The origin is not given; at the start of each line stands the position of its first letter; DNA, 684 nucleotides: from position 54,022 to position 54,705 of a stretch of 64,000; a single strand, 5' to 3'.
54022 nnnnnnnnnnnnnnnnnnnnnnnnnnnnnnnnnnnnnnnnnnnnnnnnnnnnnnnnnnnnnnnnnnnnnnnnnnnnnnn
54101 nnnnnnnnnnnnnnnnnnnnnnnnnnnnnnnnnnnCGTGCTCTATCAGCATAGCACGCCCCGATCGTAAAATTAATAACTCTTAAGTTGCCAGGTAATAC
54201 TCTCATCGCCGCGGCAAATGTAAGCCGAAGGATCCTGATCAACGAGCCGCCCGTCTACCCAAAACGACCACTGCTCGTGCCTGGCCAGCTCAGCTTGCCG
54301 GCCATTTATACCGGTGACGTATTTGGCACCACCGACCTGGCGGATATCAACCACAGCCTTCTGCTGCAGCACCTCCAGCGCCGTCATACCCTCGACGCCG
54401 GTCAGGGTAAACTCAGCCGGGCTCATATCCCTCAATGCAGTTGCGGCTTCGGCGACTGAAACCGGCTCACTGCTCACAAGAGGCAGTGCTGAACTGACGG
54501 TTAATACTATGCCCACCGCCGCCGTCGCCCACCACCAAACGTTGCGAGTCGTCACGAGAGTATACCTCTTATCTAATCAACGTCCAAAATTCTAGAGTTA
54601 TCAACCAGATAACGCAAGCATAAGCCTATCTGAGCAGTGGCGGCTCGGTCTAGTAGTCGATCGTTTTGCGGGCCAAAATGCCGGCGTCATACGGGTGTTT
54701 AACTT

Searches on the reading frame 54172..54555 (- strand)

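Call 3: search_protein_families(library=pfam, proteins=[window:54172-54555:-], max_evalue=0.01)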
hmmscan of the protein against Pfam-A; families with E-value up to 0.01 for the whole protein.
window:54172-54555:- (127 aa): 1 family
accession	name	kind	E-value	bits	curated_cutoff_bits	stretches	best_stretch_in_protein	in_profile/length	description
PF14478.12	DUF4430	-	3.1e-06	28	23.8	1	56-125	1-71/72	Domain of unknown function (DUF4430)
